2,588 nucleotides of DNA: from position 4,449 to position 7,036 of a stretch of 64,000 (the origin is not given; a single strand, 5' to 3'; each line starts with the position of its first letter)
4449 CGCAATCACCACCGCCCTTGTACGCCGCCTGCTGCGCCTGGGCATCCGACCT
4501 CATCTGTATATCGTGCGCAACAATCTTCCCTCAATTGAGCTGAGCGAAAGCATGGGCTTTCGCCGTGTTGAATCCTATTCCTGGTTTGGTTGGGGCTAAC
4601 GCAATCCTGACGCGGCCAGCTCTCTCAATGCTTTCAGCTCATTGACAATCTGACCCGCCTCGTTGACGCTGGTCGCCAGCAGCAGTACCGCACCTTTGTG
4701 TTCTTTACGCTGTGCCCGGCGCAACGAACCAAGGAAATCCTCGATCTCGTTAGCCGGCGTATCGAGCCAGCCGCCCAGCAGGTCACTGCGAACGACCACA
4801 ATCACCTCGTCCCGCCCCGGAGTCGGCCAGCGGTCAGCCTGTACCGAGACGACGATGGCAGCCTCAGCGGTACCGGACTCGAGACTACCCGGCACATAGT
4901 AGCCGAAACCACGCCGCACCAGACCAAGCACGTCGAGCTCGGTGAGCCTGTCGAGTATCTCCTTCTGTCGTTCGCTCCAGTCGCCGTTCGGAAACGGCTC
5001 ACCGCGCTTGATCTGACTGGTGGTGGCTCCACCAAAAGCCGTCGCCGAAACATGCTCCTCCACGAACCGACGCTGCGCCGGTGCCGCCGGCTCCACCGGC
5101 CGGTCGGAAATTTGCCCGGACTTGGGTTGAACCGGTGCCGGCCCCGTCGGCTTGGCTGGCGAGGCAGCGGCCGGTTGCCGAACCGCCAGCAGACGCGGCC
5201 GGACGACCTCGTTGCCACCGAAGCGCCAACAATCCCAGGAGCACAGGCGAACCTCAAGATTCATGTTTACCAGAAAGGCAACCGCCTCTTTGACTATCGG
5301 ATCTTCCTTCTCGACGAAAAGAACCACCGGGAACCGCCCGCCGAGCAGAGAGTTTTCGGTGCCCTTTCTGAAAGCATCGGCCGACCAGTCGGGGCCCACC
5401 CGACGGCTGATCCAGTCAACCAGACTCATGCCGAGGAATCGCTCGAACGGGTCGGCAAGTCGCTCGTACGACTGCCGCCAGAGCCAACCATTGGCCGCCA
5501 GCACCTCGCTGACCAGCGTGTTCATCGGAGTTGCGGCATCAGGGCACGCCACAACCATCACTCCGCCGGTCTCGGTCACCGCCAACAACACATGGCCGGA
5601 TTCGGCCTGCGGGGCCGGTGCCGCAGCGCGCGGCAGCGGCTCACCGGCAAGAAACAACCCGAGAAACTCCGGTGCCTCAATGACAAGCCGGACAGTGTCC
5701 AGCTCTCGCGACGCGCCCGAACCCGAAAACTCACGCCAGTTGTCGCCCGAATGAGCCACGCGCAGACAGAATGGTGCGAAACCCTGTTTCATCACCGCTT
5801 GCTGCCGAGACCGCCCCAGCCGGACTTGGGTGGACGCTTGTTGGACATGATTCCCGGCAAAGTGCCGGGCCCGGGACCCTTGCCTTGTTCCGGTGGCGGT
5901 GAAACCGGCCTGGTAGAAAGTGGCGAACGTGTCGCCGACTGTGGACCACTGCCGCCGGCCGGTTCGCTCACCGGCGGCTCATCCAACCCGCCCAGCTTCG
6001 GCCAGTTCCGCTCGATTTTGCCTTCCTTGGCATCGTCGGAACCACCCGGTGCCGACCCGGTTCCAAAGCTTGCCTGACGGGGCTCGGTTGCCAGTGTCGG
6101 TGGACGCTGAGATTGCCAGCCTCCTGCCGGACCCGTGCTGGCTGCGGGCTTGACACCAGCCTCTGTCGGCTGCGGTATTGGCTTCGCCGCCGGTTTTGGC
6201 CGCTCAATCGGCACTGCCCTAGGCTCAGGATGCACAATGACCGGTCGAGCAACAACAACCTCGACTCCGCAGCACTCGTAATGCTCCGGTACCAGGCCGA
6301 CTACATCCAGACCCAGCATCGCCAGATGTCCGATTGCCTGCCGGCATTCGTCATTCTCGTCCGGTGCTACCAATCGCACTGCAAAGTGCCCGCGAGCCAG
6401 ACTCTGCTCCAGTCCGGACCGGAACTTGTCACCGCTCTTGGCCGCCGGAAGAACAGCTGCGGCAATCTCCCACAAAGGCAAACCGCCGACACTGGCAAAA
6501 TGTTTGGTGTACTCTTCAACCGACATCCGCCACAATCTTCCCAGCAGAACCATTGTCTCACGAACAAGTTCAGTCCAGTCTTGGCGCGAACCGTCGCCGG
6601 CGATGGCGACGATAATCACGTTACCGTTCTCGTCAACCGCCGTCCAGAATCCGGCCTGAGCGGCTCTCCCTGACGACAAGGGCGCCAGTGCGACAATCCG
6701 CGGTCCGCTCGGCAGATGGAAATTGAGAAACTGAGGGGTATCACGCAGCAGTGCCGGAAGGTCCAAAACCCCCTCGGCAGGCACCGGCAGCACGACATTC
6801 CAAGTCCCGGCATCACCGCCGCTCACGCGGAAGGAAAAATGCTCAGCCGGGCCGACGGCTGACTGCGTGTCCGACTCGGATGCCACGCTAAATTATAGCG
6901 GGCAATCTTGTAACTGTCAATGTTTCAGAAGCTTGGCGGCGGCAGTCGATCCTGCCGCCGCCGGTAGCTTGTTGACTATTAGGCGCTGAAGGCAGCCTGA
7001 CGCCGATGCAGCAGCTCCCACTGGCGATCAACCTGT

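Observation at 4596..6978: Tandem paralogous genes of unknown function driven by a textbook promoter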

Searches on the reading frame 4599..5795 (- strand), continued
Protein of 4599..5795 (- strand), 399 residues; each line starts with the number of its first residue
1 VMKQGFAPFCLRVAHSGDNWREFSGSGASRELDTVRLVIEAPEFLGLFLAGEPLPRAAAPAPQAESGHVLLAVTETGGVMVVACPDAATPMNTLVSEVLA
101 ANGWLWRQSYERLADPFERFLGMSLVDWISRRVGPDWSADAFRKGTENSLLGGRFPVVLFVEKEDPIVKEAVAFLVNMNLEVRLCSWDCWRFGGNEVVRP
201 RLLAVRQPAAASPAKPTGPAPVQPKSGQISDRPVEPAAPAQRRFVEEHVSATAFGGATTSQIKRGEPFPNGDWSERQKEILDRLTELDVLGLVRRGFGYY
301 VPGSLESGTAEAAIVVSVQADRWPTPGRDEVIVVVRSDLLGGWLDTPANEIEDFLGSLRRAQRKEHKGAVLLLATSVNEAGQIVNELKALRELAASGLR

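Call 79: find_encoding_contigs(protein=P0067, flank=5000, max_places=1)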
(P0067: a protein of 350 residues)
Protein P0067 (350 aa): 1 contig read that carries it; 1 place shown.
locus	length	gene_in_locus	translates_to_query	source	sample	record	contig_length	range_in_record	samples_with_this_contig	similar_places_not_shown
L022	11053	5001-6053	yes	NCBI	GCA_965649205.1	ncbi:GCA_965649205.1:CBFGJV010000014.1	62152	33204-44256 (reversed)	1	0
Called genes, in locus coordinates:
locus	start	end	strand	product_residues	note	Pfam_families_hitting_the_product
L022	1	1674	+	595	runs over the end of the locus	PF05580:Peptidase_S55 (weak)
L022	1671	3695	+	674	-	-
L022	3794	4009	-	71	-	-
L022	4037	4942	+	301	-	-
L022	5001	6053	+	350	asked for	-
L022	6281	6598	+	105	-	PF02677:QueH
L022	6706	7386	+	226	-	PF00072:Response_reg, PF00486:Trans_reg_C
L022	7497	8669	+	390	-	-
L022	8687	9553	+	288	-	PF12849:PBP_like_2, PF13531:SBP_bac_11 (weak), PF12727:PBP_like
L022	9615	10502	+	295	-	PF00528:BPD_transp_1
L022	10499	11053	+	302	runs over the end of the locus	PF00528:BPD_transp_1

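Call 85: search_protein_families(library=phrogs, proteins=[window:4599-5795:-, P0100, P0112, P0166], max_evalue=0.01)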
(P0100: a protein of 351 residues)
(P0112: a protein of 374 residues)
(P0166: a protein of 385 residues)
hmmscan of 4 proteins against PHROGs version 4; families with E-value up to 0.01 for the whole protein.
window:4599-5795:- (399 aa): 0 families

P0100 (351 aa): 0 families

P0112 (374 aa): 0 families

P0166 (385 aa): 0 families

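Call 87: list_cluster_members(proteins=[P0102, P0104, P0105, P0106, P0109, P0112, P0117, P0121, P0135, P0166])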
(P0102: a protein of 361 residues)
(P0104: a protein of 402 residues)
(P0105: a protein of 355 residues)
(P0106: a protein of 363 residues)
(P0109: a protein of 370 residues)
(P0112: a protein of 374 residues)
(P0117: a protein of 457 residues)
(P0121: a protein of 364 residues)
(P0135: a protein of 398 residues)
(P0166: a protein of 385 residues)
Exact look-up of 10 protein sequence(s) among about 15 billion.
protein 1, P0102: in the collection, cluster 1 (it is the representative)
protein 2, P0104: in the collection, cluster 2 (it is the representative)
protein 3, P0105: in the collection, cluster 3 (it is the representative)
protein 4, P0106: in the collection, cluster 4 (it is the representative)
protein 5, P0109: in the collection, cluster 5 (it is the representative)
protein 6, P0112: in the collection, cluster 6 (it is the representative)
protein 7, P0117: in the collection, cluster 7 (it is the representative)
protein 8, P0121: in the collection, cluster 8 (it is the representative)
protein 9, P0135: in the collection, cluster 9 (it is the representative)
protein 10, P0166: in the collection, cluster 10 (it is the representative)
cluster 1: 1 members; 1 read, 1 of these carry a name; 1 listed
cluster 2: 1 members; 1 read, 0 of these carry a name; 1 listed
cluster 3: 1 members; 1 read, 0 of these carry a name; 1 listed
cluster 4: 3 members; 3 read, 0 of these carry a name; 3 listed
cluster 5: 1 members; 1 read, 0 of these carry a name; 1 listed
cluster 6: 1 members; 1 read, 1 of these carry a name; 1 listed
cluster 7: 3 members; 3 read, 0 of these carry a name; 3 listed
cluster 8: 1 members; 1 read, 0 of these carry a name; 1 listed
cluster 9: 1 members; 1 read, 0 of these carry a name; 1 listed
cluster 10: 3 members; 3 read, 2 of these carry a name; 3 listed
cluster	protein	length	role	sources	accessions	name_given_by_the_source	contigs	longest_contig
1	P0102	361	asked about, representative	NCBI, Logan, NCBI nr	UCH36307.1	MAG: hypothetical protein JSV65_08115 [Armatimonadota bacterium]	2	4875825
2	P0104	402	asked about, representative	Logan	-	-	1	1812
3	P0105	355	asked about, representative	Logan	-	-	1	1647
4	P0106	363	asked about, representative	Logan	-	-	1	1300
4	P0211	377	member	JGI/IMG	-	-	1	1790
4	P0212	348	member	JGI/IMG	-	-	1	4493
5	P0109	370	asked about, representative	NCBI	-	-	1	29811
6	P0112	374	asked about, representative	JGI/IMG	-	hypothetical protein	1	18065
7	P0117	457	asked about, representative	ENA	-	-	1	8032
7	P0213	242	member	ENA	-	-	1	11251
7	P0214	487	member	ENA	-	-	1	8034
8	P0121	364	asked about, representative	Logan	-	-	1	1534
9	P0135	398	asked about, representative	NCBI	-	-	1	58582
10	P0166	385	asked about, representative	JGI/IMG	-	hypothetical protein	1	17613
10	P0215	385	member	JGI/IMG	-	hypothetical protein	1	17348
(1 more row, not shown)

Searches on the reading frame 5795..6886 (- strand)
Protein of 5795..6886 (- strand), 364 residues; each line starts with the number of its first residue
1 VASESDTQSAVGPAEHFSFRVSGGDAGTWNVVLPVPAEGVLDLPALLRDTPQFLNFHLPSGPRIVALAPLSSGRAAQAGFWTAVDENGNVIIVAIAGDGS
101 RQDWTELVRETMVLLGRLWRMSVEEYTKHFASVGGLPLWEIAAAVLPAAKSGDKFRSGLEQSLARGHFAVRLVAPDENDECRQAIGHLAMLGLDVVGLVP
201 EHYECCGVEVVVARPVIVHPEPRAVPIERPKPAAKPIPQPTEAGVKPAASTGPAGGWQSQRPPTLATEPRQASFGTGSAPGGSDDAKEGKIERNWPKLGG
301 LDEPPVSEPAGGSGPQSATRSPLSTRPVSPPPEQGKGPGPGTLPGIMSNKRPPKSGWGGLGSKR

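Call 4: search_protein_families(library=pfam, proteins=[window:5795-6886:-], max_evalue=1)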
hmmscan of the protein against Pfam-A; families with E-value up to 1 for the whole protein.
window:5795-6886:- (364 aa): 0 families

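Call 6: search_protein_families(library=ncbifam, proteins=[window:5795-6886:-], max_evalue=1)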
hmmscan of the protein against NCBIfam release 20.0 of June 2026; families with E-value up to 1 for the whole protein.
window:5795-6886:- (364 aa): 0 families

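Call 7: search_protein_families(library=padloc, proteins=[window:5795-6886:-], max_evalue=1)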
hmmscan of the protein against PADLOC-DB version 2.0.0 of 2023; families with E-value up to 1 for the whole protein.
window:5795-6886:- (364 aa): 0 families

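Call 10: find_homologous_proteins(query=window:5795-6886:-)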
Query window:5795-6886:- (364 aa): 6 proteins with E <= 0.001 among 8000 candidates.
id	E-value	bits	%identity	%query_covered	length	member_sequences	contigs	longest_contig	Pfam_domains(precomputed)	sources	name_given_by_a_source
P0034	3.7e-229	779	96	100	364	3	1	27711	-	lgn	-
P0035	5.3e-113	396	54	100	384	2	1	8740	-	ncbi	-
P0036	1.4e-110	388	56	96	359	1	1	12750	-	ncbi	-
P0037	4.6e-110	387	54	96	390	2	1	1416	-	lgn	-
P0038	1.3e-109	385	46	95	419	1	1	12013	-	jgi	jgi:hypothetical protein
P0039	3.9e-105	370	45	93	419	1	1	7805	-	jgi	jgi:hypothetical protein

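Call 85: search_protein_families(library=phrogs, proteins=[window:5795-6886:-], max_evalue=0.01)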
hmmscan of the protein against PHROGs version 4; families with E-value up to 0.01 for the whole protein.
window:5795-6886:- (364 aa): 0 families

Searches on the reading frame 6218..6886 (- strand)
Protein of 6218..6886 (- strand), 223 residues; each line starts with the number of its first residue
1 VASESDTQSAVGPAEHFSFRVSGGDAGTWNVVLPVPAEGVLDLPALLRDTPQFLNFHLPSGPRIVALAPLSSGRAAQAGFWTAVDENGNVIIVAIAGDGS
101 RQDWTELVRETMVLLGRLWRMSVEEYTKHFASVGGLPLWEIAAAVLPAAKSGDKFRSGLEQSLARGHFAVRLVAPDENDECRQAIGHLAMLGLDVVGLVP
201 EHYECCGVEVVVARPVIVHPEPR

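Call 33: find_homologous_proteins(query=A3, max_evalue=0.001)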
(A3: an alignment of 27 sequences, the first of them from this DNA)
Query A3 (27 sequences) (223 aa, profile of the alignment): 26 proteins with E <= 0.001 among 8000 candidates.
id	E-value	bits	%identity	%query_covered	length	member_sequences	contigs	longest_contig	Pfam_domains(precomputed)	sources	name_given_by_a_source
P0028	2.6e-72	260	24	83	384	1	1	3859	-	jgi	jgi:hypothetical protein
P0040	3.1e-72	260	24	79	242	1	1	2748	-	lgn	-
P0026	1.2e-71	258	25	70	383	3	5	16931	-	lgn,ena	-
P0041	6.2e-71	256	25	70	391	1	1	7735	-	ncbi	-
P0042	1.0e-70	255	26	80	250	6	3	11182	-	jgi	jgi:hypothetical protein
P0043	1.2e-70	255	26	70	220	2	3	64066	-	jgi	jgi:hypothetical protein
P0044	1.3e-70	255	28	79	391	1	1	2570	-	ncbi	-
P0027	3.3e-70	254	25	67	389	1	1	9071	-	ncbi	-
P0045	1.6e-69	251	24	76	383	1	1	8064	-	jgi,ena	-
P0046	3.9e-68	247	25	67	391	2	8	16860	-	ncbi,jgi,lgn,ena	-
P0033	7.1e-66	239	26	78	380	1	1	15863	-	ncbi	-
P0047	3.2e-65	237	38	93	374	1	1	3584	-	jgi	-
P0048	1.0e-64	236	36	92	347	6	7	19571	-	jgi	jgi:hypothetical protein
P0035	4.3e-62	227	56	100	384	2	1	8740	-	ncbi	-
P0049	4.2e-60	221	33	94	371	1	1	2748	-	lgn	-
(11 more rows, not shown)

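Call 68: search_solved_structures(query=A3, max_evalue=10, show_alignments=2)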
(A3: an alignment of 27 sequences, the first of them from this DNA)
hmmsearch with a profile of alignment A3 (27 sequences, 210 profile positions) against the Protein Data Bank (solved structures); distinct sequences matched with E-value up to 10: 12.
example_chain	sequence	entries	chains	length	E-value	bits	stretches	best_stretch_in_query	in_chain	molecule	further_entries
2mr6_A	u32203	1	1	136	0.18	14.3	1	134-188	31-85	De novo designed Protein OR462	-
4j29_A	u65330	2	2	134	0.21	14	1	136-189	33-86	Engineered Protein OR258 | DE NOVO DESIGNED PROTEIN OR258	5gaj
2mr5_A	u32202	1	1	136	0.51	12.8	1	136-188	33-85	De novo designed Protein OR457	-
1hzu_A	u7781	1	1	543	0.78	12.2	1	45-86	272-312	NITRITE REDUCTASE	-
9s3w_A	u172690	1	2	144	0.97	11.8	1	90-154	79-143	Sulerythrin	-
9s5v_A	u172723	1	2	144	0.98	11.8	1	90-154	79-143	diFe-Sulerythin_E53D:E126D reduced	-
1wdv_A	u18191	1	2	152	0.98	11.8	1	46-88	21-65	hypothetical protein APE2540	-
9s4r_A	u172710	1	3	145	0.99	11.8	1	90-154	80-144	Sulerythrin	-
9s5d_A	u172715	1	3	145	1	11.8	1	90-154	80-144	Sulerythrin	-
1hzv_A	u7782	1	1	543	1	11.8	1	45-85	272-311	NITRITE REDUCTASE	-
1bl9_A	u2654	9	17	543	1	11.8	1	45-85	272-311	NITRITE REDUCTASE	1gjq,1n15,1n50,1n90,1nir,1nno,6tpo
5guw_M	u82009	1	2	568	1.1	11.7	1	45-85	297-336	Nitrite reductase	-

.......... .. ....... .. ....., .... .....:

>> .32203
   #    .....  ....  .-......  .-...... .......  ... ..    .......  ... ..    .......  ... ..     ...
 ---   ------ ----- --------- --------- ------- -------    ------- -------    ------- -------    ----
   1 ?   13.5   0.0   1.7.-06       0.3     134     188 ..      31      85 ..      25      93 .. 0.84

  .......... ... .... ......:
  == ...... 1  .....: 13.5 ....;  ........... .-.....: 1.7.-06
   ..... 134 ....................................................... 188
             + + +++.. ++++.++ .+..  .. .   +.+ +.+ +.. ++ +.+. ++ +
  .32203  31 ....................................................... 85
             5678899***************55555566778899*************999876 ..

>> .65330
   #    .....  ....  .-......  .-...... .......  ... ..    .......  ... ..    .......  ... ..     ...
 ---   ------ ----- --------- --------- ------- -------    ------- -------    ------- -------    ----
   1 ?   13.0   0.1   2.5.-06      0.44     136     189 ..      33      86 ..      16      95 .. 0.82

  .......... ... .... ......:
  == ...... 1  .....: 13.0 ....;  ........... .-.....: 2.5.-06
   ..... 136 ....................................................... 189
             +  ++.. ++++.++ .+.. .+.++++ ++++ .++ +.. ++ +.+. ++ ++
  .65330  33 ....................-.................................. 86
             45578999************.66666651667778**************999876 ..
